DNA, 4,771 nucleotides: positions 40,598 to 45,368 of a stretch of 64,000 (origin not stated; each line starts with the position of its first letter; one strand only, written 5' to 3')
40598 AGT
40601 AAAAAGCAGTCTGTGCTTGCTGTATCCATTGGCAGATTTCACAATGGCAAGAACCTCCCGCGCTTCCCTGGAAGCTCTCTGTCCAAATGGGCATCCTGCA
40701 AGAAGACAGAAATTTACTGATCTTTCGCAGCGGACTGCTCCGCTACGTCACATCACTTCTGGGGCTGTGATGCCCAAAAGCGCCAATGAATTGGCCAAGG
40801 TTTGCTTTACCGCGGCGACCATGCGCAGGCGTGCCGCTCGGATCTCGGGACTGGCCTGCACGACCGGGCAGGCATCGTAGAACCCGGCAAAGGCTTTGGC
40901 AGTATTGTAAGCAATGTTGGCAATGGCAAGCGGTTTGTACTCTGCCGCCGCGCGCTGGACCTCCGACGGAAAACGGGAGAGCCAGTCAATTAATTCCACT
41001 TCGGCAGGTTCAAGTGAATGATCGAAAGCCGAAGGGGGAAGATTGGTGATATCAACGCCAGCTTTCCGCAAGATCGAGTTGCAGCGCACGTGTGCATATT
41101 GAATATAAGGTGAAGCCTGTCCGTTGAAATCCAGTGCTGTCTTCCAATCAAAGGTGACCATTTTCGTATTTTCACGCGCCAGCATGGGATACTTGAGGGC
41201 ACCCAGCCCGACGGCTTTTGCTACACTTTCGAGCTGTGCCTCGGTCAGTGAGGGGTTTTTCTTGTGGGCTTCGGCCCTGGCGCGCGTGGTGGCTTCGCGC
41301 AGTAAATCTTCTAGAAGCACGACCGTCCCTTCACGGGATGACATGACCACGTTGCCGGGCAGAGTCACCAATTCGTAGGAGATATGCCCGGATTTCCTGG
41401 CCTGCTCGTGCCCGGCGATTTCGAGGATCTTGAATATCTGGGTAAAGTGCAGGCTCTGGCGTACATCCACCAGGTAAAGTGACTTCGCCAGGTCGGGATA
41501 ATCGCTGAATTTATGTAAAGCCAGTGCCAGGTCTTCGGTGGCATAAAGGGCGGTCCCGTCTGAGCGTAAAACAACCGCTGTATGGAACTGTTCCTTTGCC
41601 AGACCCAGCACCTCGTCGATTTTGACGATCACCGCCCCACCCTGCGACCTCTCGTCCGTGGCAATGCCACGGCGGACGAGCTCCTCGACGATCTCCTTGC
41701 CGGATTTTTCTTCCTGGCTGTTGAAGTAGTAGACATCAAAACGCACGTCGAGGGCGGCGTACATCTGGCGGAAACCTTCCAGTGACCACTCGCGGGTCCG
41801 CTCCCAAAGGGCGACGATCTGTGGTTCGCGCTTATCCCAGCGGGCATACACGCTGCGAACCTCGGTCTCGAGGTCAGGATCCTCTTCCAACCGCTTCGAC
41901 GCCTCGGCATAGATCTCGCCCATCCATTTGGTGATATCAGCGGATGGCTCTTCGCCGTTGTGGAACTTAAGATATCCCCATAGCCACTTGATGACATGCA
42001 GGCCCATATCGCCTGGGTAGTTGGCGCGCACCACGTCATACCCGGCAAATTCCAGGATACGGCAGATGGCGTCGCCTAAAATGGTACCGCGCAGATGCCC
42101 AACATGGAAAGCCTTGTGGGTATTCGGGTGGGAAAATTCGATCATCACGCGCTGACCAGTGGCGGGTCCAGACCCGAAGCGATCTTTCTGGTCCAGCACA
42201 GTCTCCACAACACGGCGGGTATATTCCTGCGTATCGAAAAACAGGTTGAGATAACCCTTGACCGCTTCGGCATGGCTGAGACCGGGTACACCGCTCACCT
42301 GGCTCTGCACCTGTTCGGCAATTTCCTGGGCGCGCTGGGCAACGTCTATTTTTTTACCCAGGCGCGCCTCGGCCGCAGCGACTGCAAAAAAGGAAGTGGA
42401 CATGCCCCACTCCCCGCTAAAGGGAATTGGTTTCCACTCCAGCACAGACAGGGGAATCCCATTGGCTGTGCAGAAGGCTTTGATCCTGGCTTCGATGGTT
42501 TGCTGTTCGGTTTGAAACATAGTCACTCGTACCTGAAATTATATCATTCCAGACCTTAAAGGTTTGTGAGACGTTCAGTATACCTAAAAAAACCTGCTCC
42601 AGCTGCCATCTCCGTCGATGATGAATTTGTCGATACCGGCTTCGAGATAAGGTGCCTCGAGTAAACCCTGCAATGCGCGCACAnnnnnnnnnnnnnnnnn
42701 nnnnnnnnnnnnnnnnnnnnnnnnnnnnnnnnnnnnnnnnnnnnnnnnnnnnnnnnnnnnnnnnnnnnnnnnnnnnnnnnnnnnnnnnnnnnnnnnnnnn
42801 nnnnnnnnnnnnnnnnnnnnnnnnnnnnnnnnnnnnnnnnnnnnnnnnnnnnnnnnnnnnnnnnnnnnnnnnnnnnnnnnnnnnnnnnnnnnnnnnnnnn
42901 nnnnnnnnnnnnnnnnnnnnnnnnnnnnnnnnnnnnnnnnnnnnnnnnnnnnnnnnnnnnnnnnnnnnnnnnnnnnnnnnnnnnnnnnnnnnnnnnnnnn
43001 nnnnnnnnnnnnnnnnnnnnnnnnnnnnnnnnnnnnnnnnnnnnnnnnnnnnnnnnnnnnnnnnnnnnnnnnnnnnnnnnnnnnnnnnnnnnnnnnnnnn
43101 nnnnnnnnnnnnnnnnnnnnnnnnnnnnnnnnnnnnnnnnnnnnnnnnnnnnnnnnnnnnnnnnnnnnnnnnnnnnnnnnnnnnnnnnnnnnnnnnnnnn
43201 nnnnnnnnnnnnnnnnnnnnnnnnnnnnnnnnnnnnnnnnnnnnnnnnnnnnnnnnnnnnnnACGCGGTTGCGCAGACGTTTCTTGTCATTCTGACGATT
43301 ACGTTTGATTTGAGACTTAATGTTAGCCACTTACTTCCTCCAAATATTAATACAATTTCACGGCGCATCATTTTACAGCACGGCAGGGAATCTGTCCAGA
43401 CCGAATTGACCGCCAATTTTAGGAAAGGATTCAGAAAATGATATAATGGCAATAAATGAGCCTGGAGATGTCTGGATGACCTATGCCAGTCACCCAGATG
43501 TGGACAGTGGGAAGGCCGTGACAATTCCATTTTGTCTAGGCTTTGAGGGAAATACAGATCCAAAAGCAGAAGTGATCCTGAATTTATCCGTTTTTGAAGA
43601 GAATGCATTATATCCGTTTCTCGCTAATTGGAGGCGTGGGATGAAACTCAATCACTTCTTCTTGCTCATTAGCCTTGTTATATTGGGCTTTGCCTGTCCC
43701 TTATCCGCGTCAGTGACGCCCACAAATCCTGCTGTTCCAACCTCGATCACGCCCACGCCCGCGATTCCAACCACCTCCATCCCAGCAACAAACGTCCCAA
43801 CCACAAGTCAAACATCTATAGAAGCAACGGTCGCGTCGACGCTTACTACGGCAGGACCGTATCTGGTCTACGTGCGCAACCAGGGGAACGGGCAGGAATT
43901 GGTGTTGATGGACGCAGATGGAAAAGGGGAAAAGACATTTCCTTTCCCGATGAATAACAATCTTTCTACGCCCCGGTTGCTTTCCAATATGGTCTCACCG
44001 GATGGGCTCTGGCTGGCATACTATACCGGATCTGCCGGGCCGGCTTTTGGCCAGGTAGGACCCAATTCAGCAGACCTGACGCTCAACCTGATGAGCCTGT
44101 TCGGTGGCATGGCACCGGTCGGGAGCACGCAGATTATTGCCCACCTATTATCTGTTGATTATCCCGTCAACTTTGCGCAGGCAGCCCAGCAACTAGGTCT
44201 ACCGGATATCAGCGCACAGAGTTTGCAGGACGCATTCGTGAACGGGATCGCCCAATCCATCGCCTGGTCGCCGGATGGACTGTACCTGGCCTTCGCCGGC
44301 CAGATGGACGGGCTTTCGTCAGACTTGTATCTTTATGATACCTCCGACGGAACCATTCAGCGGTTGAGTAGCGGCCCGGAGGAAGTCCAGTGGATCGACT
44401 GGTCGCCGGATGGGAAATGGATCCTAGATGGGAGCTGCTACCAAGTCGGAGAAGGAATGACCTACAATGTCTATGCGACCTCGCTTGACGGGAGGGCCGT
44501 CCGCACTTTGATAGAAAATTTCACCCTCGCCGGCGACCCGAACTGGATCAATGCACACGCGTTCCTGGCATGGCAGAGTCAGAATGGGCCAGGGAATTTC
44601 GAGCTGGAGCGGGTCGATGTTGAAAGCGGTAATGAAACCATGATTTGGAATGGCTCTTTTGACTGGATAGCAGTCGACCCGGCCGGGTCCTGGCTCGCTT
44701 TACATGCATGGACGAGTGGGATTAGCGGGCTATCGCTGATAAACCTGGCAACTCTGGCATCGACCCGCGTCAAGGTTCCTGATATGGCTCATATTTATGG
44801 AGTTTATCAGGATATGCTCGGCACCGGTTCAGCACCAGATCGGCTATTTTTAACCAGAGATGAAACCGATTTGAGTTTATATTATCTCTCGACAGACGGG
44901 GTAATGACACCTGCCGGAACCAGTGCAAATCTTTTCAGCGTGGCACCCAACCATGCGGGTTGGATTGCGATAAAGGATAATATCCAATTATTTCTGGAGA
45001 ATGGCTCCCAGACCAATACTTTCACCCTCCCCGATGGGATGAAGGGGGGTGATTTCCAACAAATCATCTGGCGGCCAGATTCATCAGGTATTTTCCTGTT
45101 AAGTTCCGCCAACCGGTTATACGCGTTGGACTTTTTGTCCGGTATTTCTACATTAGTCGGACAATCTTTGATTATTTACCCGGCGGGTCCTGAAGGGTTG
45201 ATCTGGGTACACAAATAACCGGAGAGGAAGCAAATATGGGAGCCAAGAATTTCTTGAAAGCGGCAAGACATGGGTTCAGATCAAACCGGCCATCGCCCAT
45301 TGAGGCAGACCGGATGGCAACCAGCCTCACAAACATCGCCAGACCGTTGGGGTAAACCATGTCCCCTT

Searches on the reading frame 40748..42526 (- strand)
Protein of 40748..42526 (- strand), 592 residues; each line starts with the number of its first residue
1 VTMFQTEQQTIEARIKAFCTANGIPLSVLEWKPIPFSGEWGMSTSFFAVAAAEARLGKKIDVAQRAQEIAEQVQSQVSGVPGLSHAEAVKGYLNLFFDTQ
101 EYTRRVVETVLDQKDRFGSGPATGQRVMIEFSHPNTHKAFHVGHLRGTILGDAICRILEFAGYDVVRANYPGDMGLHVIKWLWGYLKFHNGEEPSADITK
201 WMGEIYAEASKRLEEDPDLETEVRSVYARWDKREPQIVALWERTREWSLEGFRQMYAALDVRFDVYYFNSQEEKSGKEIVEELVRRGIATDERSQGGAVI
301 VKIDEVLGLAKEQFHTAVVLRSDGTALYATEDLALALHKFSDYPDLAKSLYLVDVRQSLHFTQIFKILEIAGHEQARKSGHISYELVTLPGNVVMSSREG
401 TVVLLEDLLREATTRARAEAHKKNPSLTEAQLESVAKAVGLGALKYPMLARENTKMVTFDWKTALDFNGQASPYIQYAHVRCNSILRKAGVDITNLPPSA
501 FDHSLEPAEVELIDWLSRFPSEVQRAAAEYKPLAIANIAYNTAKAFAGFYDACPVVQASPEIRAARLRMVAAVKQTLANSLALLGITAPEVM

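Call 44: search_protein_families(library=pfam, proteins=[window:40748-42526:-], max_evalue=0.00001)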
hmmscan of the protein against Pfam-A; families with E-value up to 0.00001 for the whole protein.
window:40748-42526:- (592 aa): 2 families
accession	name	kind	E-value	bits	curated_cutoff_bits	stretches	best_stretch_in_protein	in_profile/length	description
PF00750.26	tRNA-synt_1d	-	1.3e-58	199.1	23.3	1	107-461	2-349/349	tRNA synthetases class I (R), catalytic domain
PF05746.21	DALR_1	-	2e-31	108.9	22.3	1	475-592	1-117/117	DALR anticodon binding domain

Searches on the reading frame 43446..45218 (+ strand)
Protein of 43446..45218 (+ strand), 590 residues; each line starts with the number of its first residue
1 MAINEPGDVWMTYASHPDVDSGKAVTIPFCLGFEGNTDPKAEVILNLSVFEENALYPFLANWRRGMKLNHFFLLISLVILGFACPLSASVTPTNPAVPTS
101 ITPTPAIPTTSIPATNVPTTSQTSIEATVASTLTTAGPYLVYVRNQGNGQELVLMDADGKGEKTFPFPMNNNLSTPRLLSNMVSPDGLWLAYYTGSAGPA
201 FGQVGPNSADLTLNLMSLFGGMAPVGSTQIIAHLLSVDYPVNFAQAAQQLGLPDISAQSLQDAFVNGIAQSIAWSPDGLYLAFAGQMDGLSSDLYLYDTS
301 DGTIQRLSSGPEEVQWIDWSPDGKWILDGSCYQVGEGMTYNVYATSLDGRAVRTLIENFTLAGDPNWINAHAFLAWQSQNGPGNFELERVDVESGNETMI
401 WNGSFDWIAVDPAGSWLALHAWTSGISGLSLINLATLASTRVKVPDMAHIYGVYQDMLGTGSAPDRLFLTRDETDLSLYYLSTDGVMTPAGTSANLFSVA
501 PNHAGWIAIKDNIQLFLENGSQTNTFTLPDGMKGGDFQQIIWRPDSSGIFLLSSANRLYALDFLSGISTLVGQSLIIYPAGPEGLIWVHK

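Call 44: search_protein_families(library=pfam, proteins=[window:43446-45218:+], max_evalue=0.00001)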
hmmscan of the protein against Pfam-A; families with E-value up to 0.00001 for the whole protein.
window:43446-45218:+ (590 aa): 1 family
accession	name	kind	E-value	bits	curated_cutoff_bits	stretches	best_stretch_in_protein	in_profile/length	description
PF07676.18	PD40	-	6.2e-09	36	20.9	0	268-286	10-28/38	WD40-like Beta Propeller Repeat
